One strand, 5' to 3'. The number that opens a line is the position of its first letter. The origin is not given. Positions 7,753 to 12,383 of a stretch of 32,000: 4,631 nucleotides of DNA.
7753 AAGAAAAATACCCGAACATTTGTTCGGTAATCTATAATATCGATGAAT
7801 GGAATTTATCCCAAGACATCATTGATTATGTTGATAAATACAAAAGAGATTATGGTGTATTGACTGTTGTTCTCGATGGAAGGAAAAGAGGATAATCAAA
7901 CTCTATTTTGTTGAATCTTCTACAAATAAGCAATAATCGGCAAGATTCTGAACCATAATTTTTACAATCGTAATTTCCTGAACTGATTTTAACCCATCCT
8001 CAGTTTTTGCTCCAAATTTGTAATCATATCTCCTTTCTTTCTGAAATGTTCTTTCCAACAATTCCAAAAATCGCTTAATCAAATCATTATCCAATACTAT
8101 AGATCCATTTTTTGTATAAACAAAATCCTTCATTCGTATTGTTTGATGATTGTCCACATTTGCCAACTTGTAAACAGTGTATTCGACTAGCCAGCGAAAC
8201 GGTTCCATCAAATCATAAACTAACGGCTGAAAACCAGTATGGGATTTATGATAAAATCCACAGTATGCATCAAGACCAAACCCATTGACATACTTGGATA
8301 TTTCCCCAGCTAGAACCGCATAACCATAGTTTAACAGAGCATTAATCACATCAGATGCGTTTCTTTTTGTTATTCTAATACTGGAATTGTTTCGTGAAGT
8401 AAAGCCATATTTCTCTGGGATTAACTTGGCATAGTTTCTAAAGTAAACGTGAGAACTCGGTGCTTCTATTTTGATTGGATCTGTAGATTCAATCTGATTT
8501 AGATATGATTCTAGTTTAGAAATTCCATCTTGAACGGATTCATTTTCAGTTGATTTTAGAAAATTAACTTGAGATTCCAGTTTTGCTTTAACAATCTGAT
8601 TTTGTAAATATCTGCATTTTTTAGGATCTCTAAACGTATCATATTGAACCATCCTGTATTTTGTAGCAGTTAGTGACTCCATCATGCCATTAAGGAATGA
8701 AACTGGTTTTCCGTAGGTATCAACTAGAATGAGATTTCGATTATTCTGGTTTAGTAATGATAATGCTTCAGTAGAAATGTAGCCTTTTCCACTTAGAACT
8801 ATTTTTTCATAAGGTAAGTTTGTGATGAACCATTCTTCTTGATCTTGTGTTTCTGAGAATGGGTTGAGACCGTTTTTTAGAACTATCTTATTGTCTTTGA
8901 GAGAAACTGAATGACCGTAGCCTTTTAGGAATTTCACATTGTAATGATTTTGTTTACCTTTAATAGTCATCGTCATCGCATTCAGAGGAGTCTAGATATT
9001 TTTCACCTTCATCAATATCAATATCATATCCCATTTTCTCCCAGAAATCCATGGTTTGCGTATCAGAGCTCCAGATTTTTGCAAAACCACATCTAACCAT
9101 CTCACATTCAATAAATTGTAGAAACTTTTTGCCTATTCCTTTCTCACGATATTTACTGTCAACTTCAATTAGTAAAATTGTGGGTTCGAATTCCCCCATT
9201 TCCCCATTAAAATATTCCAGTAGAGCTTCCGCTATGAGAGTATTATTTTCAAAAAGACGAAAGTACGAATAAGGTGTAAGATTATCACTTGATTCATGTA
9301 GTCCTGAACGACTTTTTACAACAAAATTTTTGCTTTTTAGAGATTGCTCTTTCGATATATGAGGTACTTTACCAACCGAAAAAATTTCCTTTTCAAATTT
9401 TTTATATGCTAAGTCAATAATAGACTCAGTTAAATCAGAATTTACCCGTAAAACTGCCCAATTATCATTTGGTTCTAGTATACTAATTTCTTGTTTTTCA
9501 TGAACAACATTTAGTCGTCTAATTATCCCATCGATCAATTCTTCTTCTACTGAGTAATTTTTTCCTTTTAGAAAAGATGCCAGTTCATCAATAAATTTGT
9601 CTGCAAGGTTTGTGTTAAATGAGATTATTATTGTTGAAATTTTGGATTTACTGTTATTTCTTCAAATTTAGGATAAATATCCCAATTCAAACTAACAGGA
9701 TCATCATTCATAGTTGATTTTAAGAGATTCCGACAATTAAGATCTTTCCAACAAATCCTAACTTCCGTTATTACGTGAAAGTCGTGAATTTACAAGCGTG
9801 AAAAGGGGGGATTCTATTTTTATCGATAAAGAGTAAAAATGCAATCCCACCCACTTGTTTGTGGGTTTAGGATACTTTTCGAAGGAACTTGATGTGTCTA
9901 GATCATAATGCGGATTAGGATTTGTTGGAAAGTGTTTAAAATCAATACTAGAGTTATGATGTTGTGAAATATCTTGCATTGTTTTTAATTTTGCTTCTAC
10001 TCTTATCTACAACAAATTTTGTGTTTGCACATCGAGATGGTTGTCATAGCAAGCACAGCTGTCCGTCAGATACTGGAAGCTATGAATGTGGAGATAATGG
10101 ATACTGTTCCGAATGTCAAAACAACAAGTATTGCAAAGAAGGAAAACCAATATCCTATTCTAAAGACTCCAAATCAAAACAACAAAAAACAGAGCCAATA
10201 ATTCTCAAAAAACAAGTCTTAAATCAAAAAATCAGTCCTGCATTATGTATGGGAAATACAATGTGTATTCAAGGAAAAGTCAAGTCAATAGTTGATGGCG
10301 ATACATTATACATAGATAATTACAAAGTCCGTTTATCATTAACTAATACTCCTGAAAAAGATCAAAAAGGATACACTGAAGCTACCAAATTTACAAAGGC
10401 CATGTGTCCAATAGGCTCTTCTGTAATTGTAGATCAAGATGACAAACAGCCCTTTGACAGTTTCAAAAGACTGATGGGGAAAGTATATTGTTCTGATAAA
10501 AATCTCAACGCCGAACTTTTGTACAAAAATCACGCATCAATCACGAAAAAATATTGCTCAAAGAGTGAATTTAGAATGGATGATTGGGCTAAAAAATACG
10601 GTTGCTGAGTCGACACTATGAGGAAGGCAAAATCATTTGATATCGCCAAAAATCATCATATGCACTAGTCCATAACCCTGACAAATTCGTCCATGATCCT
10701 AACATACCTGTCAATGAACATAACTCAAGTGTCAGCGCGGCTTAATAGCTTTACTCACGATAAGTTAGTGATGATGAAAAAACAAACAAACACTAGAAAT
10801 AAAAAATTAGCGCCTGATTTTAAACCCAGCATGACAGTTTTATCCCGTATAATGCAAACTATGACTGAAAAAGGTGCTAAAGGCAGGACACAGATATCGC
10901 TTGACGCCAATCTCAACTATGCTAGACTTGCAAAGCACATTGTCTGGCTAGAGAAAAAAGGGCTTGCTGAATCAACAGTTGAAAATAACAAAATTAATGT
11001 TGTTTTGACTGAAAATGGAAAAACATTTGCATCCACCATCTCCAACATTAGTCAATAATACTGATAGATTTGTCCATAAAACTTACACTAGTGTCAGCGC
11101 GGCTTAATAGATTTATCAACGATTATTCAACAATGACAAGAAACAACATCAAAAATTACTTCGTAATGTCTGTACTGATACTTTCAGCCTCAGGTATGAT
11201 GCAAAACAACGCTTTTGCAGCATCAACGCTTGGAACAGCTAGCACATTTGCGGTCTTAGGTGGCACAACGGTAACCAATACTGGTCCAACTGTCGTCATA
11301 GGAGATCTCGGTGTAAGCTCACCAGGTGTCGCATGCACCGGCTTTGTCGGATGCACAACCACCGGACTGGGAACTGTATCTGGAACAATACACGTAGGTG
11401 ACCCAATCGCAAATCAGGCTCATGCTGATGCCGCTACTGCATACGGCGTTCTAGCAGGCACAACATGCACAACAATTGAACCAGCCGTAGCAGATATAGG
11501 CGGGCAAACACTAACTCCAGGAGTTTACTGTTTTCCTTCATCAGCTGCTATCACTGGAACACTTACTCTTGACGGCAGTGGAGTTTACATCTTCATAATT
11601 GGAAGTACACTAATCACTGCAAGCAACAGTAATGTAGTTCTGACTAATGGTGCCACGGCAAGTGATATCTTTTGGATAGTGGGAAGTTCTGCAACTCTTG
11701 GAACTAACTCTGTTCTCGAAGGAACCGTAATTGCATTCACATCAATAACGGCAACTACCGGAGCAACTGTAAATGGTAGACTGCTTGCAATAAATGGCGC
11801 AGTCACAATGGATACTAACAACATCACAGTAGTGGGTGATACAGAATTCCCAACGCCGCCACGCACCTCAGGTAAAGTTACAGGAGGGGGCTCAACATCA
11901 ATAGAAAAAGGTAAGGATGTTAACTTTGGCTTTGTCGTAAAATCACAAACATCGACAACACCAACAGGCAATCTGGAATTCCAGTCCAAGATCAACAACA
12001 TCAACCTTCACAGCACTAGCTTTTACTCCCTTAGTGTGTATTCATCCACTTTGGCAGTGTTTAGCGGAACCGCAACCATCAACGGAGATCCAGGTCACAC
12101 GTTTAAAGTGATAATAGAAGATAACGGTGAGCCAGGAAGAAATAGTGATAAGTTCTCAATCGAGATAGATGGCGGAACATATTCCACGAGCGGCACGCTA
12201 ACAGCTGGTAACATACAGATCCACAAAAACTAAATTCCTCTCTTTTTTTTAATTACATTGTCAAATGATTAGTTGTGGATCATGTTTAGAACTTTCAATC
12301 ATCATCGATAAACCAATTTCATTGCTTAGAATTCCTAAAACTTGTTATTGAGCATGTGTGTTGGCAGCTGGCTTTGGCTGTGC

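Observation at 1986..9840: Casposon: a Cas1-integrase, PolB-encoding self-synthesizing transposon with perfect 77-bp TIRs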

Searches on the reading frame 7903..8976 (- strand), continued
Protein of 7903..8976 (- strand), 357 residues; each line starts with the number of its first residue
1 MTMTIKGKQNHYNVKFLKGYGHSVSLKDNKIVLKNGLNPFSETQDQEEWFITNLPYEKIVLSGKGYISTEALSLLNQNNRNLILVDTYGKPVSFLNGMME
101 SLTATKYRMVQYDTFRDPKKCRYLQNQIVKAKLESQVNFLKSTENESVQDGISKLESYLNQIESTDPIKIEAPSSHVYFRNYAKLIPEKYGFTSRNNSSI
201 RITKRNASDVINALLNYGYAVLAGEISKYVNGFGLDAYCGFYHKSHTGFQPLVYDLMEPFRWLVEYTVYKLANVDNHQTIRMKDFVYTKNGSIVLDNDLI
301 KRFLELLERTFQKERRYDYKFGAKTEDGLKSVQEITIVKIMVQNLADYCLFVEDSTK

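Call 64: find_encoding_contigs(protein=P0008, flank=10000, max_places=2)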
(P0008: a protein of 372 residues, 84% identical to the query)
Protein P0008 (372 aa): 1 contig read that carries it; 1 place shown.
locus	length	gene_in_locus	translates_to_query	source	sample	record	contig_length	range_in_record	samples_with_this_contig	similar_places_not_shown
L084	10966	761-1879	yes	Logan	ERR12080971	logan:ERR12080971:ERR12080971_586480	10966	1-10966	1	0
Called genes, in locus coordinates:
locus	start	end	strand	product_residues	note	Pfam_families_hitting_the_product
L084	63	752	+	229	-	PF08378:NERD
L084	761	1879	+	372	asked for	PF01867:Cas_Cas1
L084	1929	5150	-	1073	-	PF02384:N6_Mtase, PF20473:MmeI_Mtase, PF01170:UPF0020 (faint), PF07669:Eco57I, PF12950:TaqI_C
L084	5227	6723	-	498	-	PF12706:Lactamase_B_2, PF17030:Beta_lactamase3 (weak)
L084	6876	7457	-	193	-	-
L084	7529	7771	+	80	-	-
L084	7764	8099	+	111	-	-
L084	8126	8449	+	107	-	-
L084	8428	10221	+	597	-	PF03175:DNA_pol_B_2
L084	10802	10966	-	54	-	?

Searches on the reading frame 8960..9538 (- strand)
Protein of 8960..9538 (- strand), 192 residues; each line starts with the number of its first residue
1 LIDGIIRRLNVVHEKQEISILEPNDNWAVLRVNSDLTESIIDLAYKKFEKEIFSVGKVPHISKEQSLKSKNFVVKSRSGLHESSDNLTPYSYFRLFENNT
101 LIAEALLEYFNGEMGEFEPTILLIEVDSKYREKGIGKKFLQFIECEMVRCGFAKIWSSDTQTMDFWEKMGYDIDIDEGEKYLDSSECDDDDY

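Call 9: search_protein_families(library=pfam, proteins=[window:8960-9538:-], max_evalue=0.01)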
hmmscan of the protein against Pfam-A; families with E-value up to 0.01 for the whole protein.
window:8960-9538:- (192 aa): 4 families
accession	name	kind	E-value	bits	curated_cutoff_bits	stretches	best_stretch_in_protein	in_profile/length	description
PF00583.31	Acetyltransf_1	-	2.5e-07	31.4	20.7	1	88-171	31-116/116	Acetyltransferase (GNAT) family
PF13508.13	Acetyltransf_7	-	6.1e-06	27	27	1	99-171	12-82/84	Acetyltransferase (GNAT) domain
PF13673.13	Acetyltransf_10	-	0.00092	19.6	23.6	1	120-172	53-108/128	Acetyltransferase (GNAT) domain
PF13420.13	Acetyltransf_4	-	0.0035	17.8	24.3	1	92-173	51-136/155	Acetyltransferase (GNAT) domain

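Call 59: search_protein_families(library=padloc, proteins=[window:8960-9538:-], max_evalue=0.01)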
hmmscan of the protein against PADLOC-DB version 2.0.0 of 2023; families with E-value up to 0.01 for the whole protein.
window:8960-9538:- (192 aa): 0 families

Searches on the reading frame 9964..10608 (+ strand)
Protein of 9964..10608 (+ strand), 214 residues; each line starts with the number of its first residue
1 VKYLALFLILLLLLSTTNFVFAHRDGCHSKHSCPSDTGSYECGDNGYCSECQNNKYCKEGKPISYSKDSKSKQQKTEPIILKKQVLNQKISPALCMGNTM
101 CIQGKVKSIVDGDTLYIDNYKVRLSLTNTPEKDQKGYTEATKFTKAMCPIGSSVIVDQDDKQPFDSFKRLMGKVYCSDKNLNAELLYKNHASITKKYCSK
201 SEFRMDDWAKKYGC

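Call 9: search_protein_families(library=pfam, proteins=[window:9964-10608:+], max_evalue=0.01)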
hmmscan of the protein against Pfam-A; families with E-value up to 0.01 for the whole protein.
window:9964-10608:+ (214 aa): 1 family
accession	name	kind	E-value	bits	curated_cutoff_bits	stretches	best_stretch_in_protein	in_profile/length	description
PF00565.23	SNase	-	4.8e-07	30.6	21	1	121-200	1-83/107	Staphylococcal nuclease homologue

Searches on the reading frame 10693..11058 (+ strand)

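Call 9: search_protein_families(library=pfam, proteins=[window:10693-11058:+], max_evalue=0.01)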
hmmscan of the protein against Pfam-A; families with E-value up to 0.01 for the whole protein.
window:10693-11058:+ (121 aa): 1 family
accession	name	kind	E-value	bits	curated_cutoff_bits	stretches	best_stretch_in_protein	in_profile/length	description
PF14947.12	HTH_45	-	7.2e-09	36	25.5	1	49-119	7-72/77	Winged helix-turn-helix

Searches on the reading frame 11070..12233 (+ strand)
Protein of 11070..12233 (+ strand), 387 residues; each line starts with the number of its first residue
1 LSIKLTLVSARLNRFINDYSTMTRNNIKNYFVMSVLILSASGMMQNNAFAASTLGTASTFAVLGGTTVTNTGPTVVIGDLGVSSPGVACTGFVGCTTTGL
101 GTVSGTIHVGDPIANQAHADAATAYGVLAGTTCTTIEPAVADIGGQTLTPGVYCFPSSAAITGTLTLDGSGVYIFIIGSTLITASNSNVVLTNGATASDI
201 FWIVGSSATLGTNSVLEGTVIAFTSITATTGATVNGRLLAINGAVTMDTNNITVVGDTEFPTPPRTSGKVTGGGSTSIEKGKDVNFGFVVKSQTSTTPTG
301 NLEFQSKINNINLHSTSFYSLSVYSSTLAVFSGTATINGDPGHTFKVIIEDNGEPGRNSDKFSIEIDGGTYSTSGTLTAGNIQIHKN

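Call 9: search_protein_families(library=pfam, proteins=[window:11070-12233:+], max_evalue=0.01)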
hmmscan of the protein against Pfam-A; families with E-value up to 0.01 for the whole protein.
window:11070-12233:+ (387 aa): 1 family
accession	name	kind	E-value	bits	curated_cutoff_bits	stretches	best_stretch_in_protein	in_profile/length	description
PF11999.13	Ice_binding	-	2.7e-55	187.7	28.7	1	62-253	1-208/208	Ice-binding-like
